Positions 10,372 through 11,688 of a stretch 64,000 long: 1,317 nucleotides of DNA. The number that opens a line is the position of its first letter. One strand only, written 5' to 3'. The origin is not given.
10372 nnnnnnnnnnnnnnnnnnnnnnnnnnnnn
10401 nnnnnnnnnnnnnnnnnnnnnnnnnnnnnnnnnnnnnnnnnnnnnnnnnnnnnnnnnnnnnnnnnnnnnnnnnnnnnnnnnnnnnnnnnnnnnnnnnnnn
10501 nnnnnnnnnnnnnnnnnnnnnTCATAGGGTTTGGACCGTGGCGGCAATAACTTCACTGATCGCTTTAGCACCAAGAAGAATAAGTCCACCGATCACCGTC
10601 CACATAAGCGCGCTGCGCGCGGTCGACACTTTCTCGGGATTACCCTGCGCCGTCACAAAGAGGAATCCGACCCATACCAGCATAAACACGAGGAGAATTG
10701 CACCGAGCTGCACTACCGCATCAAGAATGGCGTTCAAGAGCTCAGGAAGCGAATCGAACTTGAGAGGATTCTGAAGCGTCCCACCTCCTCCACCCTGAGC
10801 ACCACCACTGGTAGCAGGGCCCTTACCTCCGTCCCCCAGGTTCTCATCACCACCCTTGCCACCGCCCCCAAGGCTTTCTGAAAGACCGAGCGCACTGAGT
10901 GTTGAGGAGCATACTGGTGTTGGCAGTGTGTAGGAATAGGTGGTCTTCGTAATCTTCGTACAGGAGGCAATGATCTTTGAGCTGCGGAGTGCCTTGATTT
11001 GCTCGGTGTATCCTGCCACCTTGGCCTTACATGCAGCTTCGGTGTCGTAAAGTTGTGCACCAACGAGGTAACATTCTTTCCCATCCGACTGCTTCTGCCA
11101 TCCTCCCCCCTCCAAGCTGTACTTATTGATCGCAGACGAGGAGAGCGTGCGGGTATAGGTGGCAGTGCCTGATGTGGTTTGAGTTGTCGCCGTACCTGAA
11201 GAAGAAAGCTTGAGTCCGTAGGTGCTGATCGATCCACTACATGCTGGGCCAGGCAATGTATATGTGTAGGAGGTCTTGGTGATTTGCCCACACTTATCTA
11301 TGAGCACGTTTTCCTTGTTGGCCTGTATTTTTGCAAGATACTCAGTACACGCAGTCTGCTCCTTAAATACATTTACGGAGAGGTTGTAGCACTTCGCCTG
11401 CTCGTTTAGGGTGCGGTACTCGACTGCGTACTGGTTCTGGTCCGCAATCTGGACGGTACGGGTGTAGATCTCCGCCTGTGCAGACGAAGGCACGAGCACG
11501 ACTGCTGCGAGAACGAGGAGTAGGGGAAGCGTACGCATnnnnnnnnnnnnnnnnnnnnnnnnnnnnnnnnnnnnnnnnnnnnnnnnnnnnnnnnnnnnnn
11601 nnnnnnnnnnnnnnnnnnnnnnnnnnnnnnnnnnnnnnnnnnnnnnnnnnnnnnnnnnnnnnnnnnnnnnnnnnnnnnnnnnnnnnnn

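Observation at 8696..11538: Tandem array of five divergent T4SS-pilin-like (VirB2/TrbC-like) genes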

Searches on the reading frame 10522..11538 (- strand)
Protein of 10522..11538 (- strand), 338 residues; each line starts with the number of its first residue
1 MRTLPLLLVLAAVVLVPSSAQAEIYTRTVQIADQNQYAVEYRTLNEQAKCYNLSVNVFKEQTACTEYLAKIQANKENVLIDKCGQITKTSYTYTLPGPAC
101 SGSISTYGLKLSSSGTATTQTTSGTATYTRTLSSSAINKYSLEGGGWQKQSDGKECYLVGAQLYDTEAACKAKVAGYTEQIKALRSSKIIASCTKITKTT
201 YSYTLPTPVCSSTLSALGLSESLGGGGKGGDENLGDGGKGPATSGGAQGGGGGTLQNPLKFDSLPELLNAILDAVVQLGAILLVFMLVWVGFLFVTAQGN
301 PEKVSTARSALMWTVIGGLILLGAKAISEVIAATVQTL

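Call 3: search_protein_families(library=pfam, proteins=[window:10522-11538:-], max_evalue=1)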
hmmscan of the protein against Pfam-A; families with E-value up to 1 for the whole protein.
window:10522-11538:- (338 aa): 5 families
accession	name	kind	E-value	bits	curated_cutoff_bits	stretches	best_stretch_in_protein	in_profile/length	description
PF18895.5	T4SS_pilin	-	2.1e-12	47.3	26.6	1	262-331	3-71/71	Type IV secretion system pilin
PF04956.18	TrbC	-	0.0014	19.2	27.9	1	262-327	35-94/98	TrbC/VIRB2 pilin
PF04290.18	DctQ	-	0.015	15.6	28.3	1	261-315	54-108/132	Tripartite ATP-independent periplasmic transporters, DctQ component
PF24943.1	Fn3_Dep-1_2nd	-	0.05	13.9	27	1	32-76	28-72/97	Dep-1 second Fn3-like domain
PF00879.23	Defensin_propep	-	0.13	13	23.6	1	1-36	1-34/51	Defensin propeptide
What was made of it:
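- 10522..11538 (-): Pilin 1 (338 aa). It has a signal peptide (cleavage predicted after AQA22), then two ~90-aa repeats with 4 Cys each, then a Gly-rich linker, then a C-terminal PF18895 hairpin (residues ~262-331). PF18895 scores 47.3 bits, E 2.1e-12 (call 3).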

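Call 4: search_protein_families(library=ncbifam, proteins=[window:10522-11538:-], max_evalue=1)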
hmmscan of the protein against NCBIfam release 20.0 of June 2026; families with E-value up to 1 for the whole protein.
window:10522-11538:- (338 aa): 2 families
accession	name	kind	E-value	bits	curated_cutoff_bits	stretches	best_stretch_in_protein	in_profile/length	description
NF045849.1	ICE_MMCAP2_0565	equivalog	5.8e-07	29.1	40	1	266-334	11-79/80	Mbov_0395 family pilin-like conjugal transfer protein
NF045890.1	conj_pls20_p028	equivalog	0.039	12.8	150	1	268-337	58-126/377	pLS20_p028 family conjugation system transmembrane protein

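Call 14: find_encoding_contigs(protein=window:10522-11538:-, flank=10000, max_places=6)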
Protein window:10522-11538:- (338 aa): 1 contig read that carries it; 1 place shown.
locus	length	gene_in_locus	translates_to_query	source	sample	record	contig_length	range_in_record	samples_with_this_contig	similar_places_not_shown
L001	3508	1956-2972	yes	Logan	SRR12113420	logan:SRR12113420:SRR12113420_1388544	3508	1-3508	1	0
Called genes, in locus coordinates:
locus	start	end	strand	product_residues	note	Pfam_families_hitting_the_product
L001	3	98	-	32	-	?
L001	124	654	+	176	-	PF01135:PCMT (weak), PF01209:Ubie_methyltran, PF13489:Methyltransf_23 (faint), PF05175:MTS (weak), PF13847:Methyltransf_31, PF08241:Methyltransf_11, PF13649:Methyltransf_25, PF08242:Methyltransf_12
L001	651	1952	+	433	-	PF01547:SBP_bac_1, PF13416:SBP_bac_8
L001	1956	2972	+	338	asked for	PF18895:T4SS_pilin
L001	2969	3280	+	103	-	PF18895:T4SS_pilin (weak)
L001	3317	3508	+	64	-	?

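Call 37: predict_structure(protein=window:10522-11538:-)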
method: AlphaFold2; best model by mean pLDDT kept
length: 338 residues; sequences in the alignment: 1
mean_pLDDT: 44.7   pTM: 0.27
mean pLDDT of the five models: 44.7, 44.3, 42.6, 41.9, 41.6
residues with pLDDT >= 90: 0; 70-90: 72; 50-70: 24; < 50: 242
segments of 3 or more residues with pLDDT < 50: 15-238, 240-243, 245-247, 249-253, 256-258
pLDDT, mean of each block of 10 residues (from residue 1): 51 48 32 31 31 28 34 30 26 30 32 35 34 33 28 33 31 34 30 27 30 30 36 45 45 47 74 82 85 83 80 83 77 68
secondary structure, 60 per line:
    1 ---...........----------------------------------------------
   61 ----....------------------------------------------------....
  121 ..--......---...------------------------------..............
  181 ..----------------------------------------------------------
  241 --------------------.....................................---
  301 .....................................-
elements in order: H4-14 H65-68 E117-122 E125-130 H167-182 H261-297 H301-337
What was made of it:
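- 10522..11538 (-): A single-sequence AF2 model shows two long helices, 261-297 and 301-337, at pLDDT 74-85 (call 37).
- Tried and rejected: The N-terminal repeat domain was not modelled (pLDDT about 30; call 37).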

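Call 71: search_protein_families(library=phrogs, proteins=[window:10522-11538:-], max_evalue=0.01)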
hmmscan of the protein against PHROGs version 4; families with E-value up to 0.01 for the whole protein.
window:10522-11538:- (338 aa): 0 families
